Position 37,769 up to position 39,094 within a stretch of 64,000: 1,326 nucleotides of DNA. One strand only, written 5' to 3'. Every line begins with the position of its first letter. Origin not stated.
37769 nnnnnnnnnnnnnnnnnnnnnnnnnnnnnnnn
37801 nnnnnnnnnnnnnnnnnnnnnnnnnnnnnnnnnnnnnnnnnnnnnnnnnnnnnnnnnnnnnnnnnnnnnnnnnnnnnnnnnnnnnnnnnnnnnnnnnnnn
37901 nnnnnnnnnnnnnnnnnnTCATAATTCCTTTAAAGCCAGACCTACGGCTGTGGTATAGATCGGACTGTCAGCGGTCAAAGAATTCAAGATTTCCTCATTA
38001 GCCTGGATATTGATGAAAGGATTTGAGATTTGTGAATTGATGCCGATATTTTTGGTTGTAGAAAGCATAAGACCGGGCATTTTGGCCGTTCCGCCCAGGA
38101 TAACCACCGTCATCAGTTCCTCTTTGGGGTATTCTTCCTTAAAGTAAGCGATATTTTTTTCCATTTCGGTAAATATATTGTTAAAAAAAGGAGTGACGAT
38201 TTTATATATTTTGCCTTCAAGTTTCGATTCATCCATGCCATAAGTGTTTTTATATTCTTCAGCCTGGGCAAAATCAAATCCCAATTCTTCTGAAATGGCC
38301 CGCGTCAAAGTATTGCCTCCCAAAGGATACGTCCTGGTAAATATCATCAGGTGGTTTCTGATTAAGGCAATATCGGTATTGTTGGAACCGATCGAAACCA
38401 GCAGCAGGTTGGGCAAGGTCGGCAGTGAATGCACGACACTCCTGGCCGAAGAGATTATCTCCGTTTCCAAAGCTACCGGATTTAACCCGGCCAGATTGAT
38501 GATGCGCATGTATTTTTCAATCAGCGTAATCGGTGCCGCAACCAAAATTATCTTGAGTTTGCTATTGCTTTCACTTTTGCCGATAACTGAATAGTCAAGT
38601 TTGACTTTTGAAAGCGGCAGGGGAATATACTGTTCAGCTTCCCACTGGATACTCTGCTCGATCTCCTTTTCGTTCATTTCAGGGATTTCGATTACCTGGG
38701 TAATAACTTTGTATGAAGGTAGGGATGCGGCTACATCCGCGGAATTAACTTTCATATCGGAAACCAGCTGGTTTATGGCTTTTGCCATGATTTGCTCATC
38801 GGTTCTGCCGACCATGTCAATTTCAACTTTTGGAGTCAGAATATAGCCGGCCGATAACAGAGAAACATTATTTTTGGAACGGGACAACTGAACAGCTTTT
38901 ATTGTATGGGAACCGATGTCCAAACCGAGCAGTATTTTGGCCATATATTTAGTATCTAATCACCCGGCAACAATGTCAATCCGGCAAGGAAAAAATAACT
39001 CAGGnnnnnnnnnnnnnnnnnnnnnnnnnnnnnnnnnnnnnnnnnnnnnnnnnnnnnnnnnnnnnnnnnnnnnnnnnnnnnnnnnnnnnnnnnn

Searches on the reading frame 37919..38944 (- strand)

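Call 42: search_protein_families(library=pfam, proteins=[window:37919-38944:-], max_evalue=0.00001)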
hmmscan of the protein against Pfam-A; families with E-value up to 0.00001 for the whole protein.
window:37919-38944:- (341 aa): 2 families
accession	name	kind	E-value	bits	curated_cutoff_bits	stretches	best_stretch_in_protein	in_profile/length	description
PF11104.14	PilM_2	-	3.8e-56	190.9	27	1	7-340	1-339/340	Type IV pilus assembly protein PilM;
PF14450.12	FtsA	-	6.3e-14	52.9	31.8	1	182-335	2-127/127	Cell division protein FtsA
